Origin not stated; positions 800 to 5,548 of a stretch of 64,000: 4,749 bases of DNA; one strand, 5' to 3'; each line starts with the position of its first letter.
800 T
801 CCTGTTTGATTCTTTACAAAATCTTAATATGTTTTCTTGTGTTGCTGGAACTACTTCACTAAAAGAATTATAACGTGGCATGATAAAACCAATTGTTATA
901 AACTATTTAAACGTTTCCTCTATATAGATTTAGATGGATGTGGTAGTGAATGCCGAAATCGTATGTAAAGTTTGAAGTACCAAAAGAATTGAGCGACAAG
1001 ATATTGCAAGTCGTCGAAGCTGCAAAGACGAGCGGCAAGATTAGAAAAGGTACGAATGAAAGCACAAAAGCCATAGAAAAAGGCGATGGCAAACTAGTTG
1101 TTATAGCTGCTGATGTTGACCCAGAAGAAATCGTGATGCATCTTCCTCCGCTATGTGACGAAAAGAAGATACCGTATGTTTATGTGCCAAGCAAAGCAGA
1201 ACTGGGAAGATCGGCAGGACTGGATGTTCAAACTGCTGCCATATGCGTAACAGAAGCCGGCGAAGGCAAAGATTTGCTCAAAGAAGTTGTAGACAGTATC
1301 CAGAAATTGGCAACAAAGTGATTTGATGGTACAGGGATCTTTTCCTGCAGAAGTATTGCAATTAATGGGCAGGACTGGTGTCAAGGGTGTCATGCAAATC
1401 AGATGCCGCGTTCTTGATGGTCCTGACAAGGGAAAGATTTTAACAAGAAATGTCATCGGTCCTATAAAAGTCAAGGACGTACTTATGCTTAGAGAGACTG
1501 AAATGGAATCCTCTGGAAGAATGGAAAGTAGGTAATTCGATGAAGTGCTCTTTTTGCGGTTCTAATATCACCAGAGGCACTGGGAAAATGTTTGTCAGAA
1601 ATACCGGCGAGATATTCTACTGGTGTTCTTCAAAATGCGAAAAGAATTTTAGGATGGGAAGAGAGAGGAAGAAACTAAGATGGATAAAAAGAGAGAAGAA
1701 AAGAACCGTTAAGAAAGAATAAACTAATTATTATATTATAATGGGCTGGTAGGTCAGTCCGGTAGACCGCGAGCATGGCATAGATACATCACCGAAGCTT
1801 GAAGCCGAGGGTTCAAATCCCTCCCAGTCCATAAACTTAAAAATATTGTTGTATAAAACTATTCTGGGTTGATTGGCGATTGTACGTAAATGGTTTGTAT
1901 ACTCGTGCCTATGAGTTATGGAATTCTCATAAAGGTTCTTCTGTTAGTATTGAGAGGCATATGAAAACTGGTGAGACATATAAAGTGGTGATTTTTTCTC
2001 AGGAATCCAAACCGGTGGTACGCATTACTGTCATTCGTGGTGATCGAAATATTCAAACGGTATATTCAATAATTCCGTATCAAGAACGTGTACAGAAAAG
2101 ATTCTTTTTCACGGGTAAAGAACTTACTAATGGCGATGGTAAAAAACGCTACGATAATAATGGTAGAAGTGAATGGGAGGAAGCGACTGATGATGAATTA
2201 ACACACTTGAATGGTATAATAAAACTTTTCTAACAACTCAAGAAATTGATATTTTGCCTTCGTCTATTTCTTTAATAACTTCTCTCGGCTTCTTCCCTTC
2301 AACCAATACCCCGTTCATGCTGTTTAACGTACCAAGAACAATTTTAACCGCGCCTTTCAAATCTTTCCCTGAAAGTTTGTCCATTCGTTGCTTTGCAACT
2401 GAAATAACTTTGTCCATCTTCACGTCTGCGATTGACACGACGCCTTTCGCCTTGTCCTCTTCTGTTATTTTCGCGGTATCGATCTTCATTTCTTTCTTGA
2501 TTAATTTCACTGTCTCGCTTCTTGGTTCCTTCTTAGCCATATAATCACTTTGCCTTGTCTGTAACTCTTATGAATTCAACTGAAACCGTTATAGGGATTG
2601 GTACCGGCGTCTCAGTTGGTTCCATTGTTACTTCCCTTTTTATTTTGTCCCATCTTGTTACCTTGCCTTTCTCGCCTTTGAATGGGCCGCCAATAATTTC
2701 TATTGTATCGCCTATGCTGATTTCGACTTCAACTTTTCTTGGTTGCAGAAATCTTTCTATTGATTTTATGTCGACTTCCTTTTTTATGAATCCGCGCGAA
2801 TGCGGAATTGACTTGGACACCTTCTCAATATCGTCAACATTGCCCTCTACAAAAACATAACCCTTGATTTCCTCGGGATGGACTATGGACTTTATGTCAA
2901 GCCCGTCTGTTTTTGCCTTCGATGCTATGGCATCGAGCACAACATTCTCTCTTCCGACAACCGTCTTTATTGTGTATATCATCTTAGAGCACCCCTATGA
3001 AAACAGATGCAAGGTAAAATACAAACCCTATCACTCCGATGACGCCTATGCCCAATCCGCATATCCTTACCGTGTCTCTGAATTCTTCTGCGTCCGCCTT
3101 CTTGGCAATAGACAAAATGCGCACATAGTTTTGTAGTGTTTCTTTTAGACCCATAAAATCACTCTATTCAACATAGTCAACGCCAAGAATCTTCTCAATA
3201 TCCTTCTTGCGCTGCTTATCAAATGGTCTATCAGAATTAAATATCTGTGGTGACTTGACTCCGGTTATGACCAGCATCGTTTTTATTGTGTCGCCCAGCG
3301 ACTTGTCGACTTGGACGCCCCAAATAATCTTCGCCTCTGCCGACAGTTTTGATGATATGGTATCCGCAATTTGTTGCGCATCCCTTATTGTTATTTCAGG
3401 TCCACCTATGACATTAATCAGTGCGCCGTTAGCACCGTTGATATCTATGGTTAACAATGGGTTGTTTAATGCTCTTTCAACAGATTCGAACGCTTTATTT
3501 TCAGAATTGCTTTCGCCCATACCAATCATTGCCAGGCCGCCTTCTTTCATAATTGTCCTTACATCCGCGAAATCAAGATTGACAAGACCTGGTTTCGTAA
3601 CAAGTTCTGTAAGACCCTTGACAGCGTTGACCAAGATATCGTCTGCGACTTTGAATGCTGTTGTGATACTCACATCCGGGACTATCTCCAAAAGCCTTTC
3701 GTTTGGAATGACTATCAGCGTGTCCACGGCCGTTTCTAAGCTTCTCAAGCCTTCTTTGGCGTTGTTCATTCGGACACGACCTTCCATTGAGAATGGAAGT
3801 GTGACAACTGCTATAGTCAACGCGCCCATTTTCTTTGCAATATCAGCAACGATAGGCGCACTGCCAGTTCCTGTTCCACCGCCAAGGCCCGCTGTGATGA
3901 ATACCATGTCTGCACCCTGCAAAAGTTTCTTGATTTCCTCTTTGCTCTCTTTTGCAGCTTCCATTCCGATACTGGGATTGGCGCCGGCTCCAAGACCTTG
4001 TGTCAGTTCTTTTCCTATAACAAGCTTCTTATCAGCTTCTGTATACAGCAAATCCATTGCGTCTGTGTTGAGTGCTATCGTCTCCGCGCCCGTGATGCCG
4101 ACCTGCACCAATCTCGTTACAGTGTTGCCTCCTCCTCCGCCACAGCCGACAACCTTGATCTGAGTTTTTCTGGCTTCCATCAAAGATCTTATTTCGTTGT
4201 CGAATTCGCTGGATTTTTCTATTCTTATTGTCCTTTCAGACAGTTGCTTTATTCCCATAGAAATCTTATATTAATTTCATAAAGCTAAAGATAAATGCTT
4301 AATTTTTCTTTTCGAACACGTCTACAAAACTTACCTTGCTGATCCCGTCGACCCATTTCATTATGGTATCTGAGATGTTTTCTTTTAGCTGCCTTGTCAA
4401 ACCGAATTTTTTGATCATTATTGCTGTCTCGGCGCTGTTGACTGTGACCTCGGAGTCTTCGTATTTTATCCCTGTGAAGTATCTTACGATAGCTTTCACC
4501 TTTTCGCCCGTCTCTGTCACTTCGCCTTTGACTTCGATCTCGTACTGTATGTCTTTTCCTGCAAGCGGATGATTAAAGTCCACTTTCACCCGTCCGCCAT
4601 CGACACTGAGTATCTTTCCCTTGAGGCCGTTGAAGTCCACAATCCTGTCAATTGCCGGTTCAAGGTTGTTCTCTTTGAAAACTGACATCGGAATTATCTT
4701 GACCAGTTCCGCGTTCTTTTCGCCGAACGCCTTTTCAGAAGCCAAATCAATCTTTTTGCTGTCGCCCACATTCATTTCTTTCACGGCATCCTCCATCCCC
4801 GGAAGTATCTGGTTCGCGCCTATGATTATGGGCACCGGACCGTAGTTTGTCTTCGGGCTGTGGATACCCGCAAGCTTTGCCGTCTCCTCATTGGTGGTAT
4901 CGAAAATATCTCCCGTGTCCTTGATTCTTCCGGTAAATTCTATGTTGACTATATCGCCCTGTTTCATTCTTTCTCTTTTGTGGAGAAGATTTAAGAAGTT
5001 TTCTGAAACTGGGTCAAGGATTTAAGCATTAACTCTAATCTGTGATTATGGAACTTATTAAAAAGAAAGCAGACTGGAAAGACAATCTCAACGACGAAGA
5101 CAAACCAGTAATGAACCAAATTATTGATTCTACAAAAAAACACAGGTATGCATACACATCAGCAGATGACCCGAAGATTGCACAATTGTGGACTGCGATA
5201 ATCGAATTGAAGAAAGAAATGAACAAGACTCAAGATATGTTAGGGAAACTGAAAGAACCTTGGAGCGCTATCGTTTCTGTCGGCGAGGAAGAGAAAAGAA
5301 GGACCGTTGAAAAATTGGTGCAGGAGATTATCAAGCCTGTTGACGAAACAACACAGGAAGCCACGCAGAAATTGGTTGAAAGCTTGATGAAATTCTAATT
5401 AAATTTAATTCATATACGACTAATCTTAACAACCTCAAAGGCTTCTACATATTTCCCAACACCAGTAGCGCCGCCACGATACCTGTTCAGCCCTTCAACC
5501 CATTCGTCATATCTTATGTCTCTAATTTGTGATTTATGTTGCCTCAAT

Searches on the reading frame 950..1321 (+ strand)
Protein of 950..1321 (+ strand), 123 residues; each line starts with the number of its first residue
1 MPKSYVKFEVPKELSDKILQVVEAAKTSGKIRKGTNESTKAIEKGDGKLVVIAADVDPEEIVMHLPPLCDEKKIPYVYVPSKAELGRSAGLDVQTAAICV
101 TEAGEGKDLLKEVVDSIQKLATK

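Call 101: search_protein_families(library=pfam, proteins=[window:950-1321:+], max_evalue=0.001)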
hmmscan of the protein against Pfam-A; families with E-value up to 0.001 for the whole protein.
window:950-1321:+ (123 aa): 1 family
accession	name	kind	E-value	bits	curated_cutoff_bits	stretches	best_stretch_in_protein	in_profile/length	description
PF01248.31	Ribosomal_L7Ae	-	1.2e-29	102.3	22.1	1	16-109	1-94/95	Ribosomal protein L7Ae/L30e/S12e/Gadd45 family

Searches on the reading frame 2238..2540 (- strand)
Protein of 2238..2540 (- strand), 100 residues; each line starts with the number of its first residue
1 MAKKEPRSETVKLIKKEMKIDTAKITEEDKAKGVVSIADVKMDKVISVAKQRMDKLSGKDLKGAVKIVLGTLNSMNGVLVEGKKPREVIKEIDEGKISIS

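Call 101: search_protein_families(library=pfam, proteins=[window:2238-2540:-], max_evalue=0.001)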
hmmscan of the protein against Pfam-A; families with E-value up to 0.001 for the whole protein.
window:2238-2540:- (100 aa): 1 family
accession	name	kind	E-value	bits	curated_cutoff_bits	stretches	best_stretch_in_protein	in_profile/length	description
PF00298.24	Ribosomal_L11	-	2.3e-10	41.2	21.4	1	10-75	5-65/69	Ribosomal protein L11, RNA binding domain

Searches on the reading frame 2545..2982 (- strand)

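Call 101: search_protein_families(library=pfam, proteins=[window:2545-2982:-], max_evalue=0.001)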
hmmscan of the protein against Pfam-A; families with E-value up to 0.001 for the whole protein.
window:2545-2982:- (145 aa): 3 families
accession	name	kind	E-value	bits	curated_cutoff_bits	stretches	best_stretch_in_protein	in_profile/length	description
PF03439.18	Spt5-NGN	-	5.4e-15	55.6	22.4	1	1-79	1-84/84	Early transcription elongation factor of RNA pol II, NGN section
PF00467.35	KOW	-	6.1e-06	26.3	22.3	1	91-110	2-21/32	KOW motif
PF23291.1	KOW4_SPT5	-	0.00062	20.1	27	0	87-108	8-29/55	Transcription elongation factor SPT5, fourth KOW domain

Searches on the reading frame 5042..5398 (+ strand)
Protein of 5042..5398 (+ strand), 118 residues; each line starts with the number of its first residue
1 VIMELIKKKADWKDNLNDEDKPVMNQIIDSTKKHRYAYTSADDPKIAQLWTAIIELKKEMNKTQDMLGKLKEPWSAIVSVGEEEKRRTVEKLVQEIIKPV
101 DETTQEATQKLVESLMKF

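Call 4: search_protein_families(library=pfam, proteins=[window:5042-5398:+], max_evalue=0.1)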
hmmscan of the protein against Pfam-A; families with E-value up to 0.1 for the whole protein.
window:5042-5398:+ (118 aa): 4 families
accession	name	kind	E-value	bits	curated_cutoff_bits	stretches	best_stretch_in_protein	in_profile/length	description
PF01208.23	URO-D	-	0.003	17.1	23.9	1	18-115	89-187/346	Uroporphyrinogen decarboxylase (URO-D)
PF25588.1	DUF7934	-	0.044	13.5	30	1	5-109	29-135/333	Family of unknown function (DUF7934)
PF21763.2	DHH_CID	-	0.055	14.3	27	0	66-99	40-73/84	DHH-CID domain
PF09043.17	Lys-AminoMut_A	-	0.073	12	25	1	15-109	46-136/508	D-Lysine 5,6-aminomutase TIM-barrel domain of alpha subunit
